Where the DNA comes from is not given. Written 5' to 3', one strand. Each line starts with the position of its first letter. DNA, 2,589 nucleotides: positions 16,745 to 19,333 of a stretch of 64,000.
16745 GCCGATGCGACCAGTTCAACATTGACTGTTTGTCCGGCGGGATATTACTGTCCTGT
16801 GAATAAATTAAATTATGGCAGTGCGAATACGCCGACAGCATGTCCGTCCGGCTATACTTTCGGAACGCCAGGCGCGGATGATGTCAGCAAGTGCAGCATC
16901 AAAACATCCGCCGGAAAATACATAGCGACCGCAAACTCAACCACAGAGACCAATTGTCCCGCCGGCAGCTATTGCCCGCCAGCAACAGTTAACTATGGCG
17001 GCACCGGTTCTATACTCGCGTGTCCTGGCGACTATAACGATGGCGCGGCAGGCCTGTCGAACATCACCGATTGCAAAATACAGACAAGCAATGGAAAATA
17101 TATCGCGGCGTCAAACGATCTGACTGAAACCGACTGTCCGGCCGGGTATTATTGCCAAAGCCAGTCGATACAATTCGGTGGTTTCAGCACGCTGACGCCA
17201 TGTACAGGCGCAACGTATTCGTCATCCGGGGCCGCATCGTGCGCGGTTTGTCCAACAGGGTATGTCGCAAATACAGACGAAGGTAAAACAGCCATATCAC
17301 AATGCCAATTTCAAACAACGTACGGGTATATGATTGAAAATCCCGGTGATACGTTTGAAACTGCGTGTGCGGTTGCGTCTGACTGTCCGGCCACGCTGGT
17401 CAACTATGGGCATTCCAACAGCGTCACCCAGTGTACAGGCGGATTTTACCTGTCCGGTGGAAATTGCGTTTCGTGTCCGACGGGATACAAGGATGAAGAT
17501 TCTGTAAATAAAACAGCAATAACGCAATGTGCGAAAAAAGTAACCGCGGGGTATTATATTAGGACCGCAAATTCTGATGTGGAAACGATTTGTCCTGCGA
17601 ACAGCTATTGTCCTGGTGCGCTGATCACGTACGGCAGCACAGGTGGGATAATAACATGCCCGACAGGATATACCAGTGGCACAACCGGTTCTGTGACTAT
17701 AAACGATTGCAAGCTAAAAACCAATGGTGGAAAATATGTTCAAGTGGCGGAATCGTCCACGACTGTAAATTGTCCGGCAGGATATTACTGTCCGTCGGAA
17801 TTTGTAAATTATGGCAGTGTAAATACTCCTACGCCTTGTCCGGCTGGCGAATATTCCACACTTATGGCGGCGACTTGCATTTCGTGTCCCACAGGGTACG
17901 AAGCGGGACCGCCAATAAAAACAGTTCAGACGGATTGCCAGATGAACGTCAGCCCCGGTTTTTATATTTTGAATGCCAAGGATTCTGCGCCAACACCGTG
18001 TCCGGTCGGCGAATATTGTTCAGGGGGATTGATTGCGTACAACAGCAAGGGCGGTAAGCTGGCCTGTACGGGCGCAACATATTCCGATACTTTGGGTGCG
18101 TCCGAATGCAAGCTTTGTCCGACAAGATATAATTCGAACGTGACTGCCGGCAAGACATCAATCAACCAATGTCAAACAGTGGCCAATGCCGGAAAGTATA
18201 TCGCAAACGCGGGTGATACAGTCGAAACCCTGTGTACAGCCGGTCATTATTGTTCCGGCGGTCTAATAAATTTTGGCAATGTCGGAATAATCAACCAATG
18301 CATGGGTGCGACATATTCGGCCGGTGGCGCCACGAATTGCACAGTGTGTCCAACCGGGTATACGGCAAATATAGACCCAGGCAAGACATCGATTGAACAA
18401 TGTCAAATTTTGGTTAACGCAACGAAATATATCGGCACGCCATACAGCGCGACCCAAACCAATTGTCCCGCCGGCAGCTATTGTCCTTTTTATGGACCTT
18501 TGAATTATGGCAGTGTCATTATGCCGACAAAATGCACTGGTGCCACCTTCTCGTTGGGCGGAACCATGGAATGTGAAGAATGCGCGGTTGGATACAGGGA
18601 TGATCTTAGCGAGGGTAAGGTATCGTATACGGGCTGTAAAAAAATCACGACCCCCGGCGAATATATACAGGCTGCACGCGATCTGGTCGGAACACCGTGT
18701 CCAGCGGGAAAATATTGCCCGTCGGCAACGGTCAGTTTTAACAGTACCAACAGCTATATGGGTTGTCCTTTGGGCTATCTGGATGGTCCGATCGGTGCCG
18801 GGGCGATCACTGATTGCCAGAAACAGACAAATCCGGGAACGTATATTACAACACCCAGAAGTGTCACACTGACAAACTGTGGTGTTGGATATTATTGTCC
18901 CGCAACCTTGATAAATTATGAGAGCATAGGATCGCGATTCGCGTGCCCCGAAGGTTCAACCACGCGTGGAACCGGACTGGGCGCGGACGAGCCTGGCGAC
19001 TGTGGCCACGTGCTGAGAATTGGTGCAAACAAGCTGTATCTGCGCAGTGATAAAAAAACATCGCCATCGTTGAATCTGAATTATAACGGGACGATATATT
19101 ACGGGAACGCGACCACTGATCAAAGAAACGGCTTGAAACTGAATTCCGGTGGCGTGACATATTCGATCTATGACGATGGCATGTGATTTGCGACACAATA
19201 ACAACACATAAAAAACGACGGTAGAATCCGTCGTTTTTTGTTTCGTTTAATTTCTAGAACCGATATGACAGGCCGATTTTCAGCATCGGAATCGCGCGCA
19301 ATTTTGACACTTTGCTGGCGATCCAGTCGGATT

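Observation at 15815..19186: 1123-aa secreted protein made of about 15 Cys-rich CPxGYYC modules (eukaryote-like ephrin-receptor/GCC2-GCC3 style)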

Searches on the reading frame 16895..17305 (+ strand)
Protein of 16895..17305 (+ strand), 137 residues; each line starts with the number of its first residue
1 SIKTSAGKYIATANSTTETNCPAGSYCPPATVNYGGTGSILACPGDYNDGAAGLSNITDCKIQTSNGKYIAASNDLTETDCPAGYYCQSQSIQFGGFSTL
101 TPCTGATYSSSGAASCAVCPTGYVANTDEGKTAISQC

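Call 48: predict_structure(alignment_id=A4)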
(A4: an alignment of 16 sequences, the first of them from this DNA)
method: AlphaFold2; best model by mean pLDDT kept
length: 137 residues; sequences in the alignment: 16
mean_pLDDT: 95.0   pTM: 0.77
mean pLDDT of the five models: 95.0, 94.9, 94.2, 93.5, 92.5
residues with pLDDT >= 90: 131; 70-90: 6; 50-70: 0; < 50: 0
segments of 3 or more residues with pLDDT < 50: none
pLDDT, mean of each block of 10 residues (from residue 1): 95 95 95 93 92 95 96 95 97 95 96 97 93 95
secondary structure, 60 per line:
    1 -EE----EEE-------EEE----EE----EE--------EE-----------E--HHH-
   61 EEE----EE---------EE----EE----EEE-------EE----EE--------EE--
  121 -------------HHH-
elements in order: E8-10 E18-20 E61-63 E91-93
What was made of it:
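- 16895..17074 (+): Module 6: short module, res 361-420. Modelled together with module 7 at pLDDT 95.0 (call 48).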

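Call 51: fold_search(model_id=the predicted structure, library=pdb)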
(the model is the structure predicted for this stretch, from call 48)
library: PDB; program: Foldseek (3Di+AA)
matches with E <= 10: 153; with E <= 0.001: 0
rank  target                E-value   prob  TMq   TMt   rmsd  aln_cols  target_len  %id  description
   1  8wa2_C                3.1e-02  0.84  0.30  0.05  10.9       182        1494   18  cryo-EM structure of native mastigonemes isolated from Chlamydomonas reinhardtii at 3.0 angstrom resolution (released 2024-04-10)
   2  8wa2_D                3.3e-02  0.93  0.33  0.05   8.1       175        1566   20  cryo-EM structure of native mastigonemes isolated from Chlamydomonas reinhardtii at 3.0 angstrom resolution (released 2024-04-10)
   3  9b4h_A                3.3e-02  0.93  0.36  0.04  10.7       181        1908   20  Chlamydomonas reinhardtii mastigoneme filament (released 2024-04-10)
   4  8tx1                  1.2e-01  0.44  0.26  0.04  12.5       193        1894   18  Characterization of the Chlamydomonas Flagellar Mastigoneme Filament Structure at 3.6A (released 2023-10-25)
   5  7m3g_B                1.2e-01  0.95  0.29  0.06   5.0        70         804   18  Asymmetric Activation of the Calcium Sensing Receptor Homodimer (released 2021-06-30)
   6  8wa2_F                1.5e-01  0.91  0.39  0.06   8.2       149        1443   21  cryo-EM structure of native mastigonemes isolated from Chlamydomonas reinhardtii at 3.0 angstrom resolution (released 2024-04-10)
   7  9vqm_B                1.5e-01  0.84  0.34  0.07  12.5       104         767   21  Cryo-EM structure of Elapor1WT in tetrameric form (released 2025-07-23)
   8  3qo4                  1.7e-01  0.57  0.31  0.28   7.7       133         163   16  The Crystal Structure of Death Receptor 6 (released 2011-05-18)
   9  3u3p                  1.8e-01  0.47  0.29  0.26   8.1       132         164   17  The S-SAD phased crystal structure of the ecto-domain of Death Receptor 6 (DR6) (released 2012-05-02)
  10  9c1p_B                1.9e-01  0.51  0.29  0.07  10.7       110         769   14  Structure of Calcium-Sensing Receptor in complex with positive allosteric modulator '6218 (released 2024-10-02)
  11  7dd6_B                2.3e-01  0.30  0.28  0.06  13.9       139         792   15  Structure of Ca2+/L-Trp-bonnd Calcium-Sensing Receptor in active state (released 2021-06-16)
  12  8wpg_A                2.9e-01  0.89  0.29  0.06   5.0        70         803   18  Human calcium-sensing receptor bound with cinacalcet in detergent (released 2023-11-22)
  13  9asb_Q                2.9e-01  0.33  0.30  0.07  13.5       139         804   12  Structure of human calcium-sensing receptor in complex with chimeric Gq (miniGisq) protein in nanodiscs (released 2024-04-17)
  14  9avl_Q                3.4e-01  0.85  0.29  0.06   4.9        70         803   18  Structure of human calcium-sensing receptor in complex with Gi3 protein in nanodiscs (released 2024-04-17)
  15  9asb_R                3.4e-01  0.85  0.30  0.06   4.9        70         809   18  Structure of human calcium-sensing receptor in complex with chimeric Gq (miniGisq) protein in nanodiscs (released 2024-04-17)
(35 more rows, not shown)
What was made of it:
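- Closest known: Chlamydomonas mastigoneme protein Mst1. Same: It is a very long extracellular rod built from many small Cys-rich modules (call 51).
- The nearest solved folds are extracellular Cys-rich rods: the mastigoneme protein, CaSR CRD, ELAPOR1, DR6 and EphB6 (calls 48, 51). The best structural match is the Chlamydomonas mastigoneme filament protein (Foldseek probability 0.93, E = 0.03, call 51).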

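Call 55: search_solved_structures(query=A4, max_evalue=1, show_alignments=2)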
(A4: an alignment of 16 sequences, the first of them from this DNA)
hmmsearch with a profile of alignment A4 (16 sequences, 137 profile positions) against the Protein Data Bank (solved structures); distinct sequences matched with E-value up to 1: 0.
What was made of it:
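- The module profile gives no PDB sequence hit at E <= 1 (call 55).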

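Call 85: search_dna_similar(query=window:16895-17305:+, collection=phages, mode=protein, max_evalue=0.001, max_rows=15)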
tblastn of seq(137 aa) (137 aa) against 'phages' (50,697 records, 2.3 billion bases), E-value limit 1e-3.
No match.

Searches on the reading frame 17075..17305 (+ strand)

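Call 10: search_protein_families(library=pfam, proteins=[window:17075-17305:+], max_evalue=10)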
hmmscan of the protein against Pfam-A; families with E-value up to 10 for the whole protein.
seq(77 aa): 4 families
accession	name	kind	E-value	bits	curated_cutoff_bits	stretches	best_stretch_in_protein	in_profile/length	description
PF14625.12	Lustrin_cystein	-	0.0042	17.8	27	1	18-31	24-37/46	Lustrin, cysteine-rich repeated domain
PF07562.20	NCD3G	-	0.05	13.9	38.9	1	20-64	9-53/54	Nine Cysteines Domain of family 3 GPCR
PF07699.19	Ephrin_rec_like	-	0.47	10.7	23.1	1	42-77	13-48/48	Tyrosine-protein kinase ephrin type A/B receptor-like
PF00020.24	TNFR_c6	-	0.84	10.5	29.4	0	43-65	1-27/39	TNFR/NGFR cysteine-rich region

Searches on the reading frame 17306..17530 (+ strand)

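Call 10: search_protein_families(library=pfam, proteins=[window:17306-17530:+], max_evalue=10)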
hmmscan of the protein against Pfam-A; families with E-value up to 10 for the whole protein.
seq(75 aa): 1 family
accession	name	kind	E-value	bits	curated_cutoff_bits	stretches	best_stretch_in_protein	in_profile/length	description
PF08995.15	NIP_1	-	0.27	12.1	25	1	21-62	48-80/82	Necrosis inducing protein-1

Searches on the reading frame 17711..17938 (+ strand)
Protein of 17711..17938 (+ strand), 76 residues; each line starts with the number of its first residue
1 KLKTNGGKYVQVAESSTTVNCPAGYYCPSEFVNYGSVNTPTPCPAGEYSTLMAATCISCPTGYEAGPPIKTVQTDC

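Call 10: search_protein_families(library=pfam, proteins=[window:17711-17938:+], max_evalue=10)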
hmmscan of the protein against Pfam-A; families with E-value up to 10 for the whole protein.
seq(76 aa): 4 families
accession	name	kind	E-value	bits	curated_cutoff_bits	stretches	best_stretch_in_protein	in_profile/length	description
PF07562.20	NCD3G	-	0.00078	19.7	38.9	1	41-63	30-52/54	Nine Cysteines Domain of family 3 GPCR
PF09463.15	Opy2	-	0.0013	19.5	22.1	1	42-62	13-33/35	Opy2 protein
PF07699.19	Ephrin_rec_like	-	0.011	16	23.1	2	41-65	12-37/48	Tyrosine-protein kinase ephrin type A/B receptor-like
PF14625.12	Lustrin_cystein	-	0.24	12.2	27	1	18-29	24-36/46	Lustrin, cysteine-rich repeated domain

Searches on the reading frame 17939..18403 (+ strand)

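Call 10: search_protein_families(library=pfam, proteins=[window:17939-18403:+], max_evalue=10)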
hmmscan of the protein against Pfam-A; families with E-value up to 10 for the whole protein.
seq(155 aa): 5 families
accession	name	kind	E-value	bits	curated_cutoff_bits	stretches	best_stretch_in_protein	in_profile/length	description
PF07699.19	Ephrin_rec_like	-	0.0014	18.8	23.1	2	42-78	13-48/48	Tyrosine-protein kinase ephrin type A/B receptor-like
PF23091.2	TNFR_ELAPOR1_6th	-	0.0016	18.8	33.2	2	42-62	16-34/41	ELAPOR1-like, TNF receptor-like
PF21592.3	Bc2l-C_N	-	0.017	15.8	27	1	5-80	28-104/123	Bc2l-C, N-terminal domain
PF24634.1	DUF7631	-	0.22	12.5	27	1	20-32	8-20/50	Domain of unknown function (DUF7631)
PF07562.20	NCD3G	-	0.53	10.6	38.9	1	120-142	31-53/54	Nine Cysteines Domain of family 3 GPCR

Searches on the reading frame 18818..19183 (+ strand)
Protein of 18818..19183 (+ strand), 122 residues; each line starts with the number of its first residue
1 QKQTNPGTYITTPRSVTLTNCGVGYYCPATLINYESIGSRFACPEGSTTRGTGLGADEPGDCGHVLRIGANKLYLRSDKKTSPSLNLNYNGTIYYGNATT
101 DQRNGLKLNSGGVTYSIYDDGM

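Call 33: predict_structure(alignment_id=A3)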
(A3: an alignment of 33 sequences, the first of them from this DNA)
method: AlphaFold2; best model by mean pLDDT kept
length: 122 residues; sequences in the alignment: 33
mean_pLDDT: 93.8   pTM: 0.82
mean pLDDT of the five models: 93.8, 93.4, 91.6, 90.0, 88.4
residues with pLDDT >= 90: 107; 70-90: 14; 50-70: 1; < 50: 0
segments of 3 or more residues with pLDDT < 50: none
pLDDT, mean of each block of 10 residues (from residue 1): 96 95 97 96 96 96 93 93 93 95 90 92 65
secondary structure, 60 per line:
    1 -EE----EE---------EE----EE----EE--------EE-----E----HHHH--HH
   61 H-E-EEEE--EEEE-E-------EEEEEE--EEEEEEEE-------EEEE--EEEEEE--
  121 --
elements in order: H53-56 E65-68 E71-74 E84-89 E92-99 E107-110 E113-118
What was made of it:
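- On TNFR-like / growth-factor-receptor Cys-rich fold: The models have pLDDT 94-95 (calls 33, 48).
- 19004..19183 (+): Cys-free tail, res 1064-1123: six short beta-strands forming three hairpins. AlphaFold model with pLDDT 93.8 and pTM 0.82 (call 33).
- On Surface lipoproteins / Slam (type XI) substrates: The tail has six short strands (call 33).
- The tail is a compact soluble beta domain at the end of a rod (call 33).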

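Call 37: fold_search(model_id=the predicted structure, library=pdb)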
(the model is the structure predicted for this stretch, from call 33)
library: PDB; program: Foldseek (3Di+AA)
matches with E <= 10: 37; with E <= 0.001: 0
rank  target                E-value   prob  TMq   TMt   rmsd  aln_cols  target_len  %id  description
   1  8trt_D                1.9e+00  0.20  0.26  0.26   8.4        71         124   15  Structure of the EphA2 CRD bound to FabS1CE_C1, monoclinic form (released 2023-11-22)
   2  1tnr_R                3.4e+00  0.07  0.26  0.24   9.6       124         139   14  CRYSTAL STRUCTURE OF THE SOLUBLE HUMAN 55 KD TNF RECEPTOR-HUMAN TNF-BETA COMPLEX: IMPLICATIONS FOR TNF RECEPTOR ACTIVA (released 1994-07-31)
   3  7kpb_F                4.2e+00  0.04  0.21  0.18   9.5       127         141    9  Human TNF-alpha TNFR1 complex bound to conformationally selective antibody (released 2021-01-13)
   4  8yx9_A                4.4e+00  0.08  0.23  0.19   7.1        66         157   17  CD40 in complex with Dacetuzumab Fab (released 2024-05-08)
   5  8xl2_C                4.4e+00  0.04  0.17  0.03  13.0        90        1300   11  Human acetyl-CoA carboxylase 1 filament in complex with acetyl-CoA (ACC1-inact) (released 2024-10-23)
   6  6twp                  4.4e+00  0.01  0.15  0.06  17.0       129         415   12  Binding domain of BoNT/A5 (released 2020-07-22)
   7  9pga_D                4.4e+00  0.01  0.11  0.03  16.0       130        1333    8  The cryo-EM structure of C. crescentus DriD-ssDNA-RNAP-Sigma73-didA promoter transcription activation complex (released 2026-02-25)
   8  4yn0_A                4.7e+00  0.07  0.25  0.19   8.0       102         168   15  Crystal structure of APP E2 domain in complex with DR6 CRD domain (released 2015-04-15)
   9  7z5s_BBB              4.7e+00  0.02  0.18  0.08  15.4       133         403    8  Crystal Structure of botulinum neurotoxin A2 cell binding domain in complex with GD1a (released 2022-06-08)
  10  8xl1_A                4.9e+00  0.05  0.16  0.02  11.6        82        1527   11  Core region of the human acetyl-CoA carboxylase 1 filament in complex with acetyl-CoA (ACC1-inact) (released 2024-10-23)
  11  7kp7_F                5.5e+00  0.04  0.25  0.23   9.5       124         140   13  asymmetric mTNF-alpha hTNFR1 complex (released 2021-01-13)
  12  6es1_A                5.5e+00  0.01  0.18  0.08  15.4       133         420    8  Crystal structure of the binding domain from botulinum neurotoxin A2 bound to extracellular domain of human receptor S (released 2018-04-25)
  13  5mk6                  5.8e+00  0.01  0.17  0.07  15.5       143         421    7  Crystal structure of the receptor-binding domain of botulinum neurotoxin A1 (crystal form 1) (released 2018-03-28)
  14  3mi8_D                6.1e+00  0.06  0.23  0.25  10.5        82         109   16  The structure of TL1A-DCR3 COMPLEX (released 2011-02-23)
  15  3ij2_X                6.1e+00  0.04  0.26  0.21  11.2        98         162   13  Ligand-receptor structure (released 2010-01-12)
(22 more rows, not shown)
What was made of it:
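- On TNFR-like / growth-factor-receptor Cys-rich fold: The top Foldseek hits are all of this class, with probability up to 0.95, but E-values are 0.03 to about 2 and TM-scores about 0.3 (calls 37, 51).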

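Call 63: fold_search(model_id=the predicted structure, library=viral)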
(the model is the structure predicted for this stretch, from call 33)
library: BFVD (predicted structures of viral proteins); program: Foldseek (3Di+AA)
matches with E <= 10: 52; with E <= 0.001: 0
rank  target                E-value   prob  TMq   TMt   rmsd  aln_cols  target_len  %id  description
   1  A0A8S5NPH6            1.8e-01  0.99  0.35  0.18   3.7        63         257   24  Uncharacterized protein [Myoviridae sp. ct2th6]
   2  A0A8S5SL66            1.1e+00  0.82  0.35  0.17   3.9        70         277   10  Uncharacterized protein [Podoviridae sp. ctHMt20]
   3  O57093                1.7e+00  0.06  0.22  0.20  12.5       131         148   15  CrmD [Cowpox virus]
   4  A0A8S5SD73            2.3e+00  0.57  0.35  0.27   3.6        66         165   14  Uncharacterized protein [Podoviridae sp. ct7Ex2]
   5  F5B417                2.7e+00  0.11  0.20  0.22   7.6        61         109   16  (no name in the UniProt tables at hand)
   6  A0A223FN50            3.1e+00  0.11  0.28  0.21   7.2        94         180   17  (no name in the UniProt tables at hand)
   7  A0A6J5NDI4            3.9e+00  0.06  0.15  0.25  11.2        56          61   18  Uncharacterized protein [uncultured Caudovirales phage]
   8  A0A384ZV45            4.3e+00  0.05  0.25  0.13  12.6       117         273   14  (no name in the UniProt tables at hand)
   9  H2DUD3                4.3e+00  0.04  0.19  0.18   8.4        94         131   13  Secreted TNF-receptor-like protein [Vaccinia virus]
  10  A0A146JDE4            4.5e+00  0.04  0.26  0.17  14.2       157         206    8  (no name in the UniProt tables at hand)
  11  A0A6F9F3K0            4.5e+00  0.04  0.25  0.13  15.5       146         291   14  TNFR [Blueface angelfish adomavirus]
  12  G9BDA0                4.5e+00  0.02  0.22  0.10  11.9       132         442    9  VP4 [Scylla serrata reovirus SZ-2007]
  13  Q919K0                4.8e+00  0.05  0.22  0.24   9.9       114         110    7  Uncharacterized protein [Culex nigripalpus nucleopolyhedrovirus (isolate Florida/1997)]
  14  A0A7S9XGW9            5.1e+00  0.03  0.17  0.18  11.0        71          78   13  Uncharacterized protein [Proteus phage PmP19]
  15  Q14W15                5.1e+00  0.03  0.19  0.15  11.2        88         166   16  ORF91 [Ranid herpesvirus 2]
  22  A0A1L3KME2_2          5.6e+00  0.01  0.12  0.03  19.4       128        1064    8  (no name in the UniProt tables at hand)
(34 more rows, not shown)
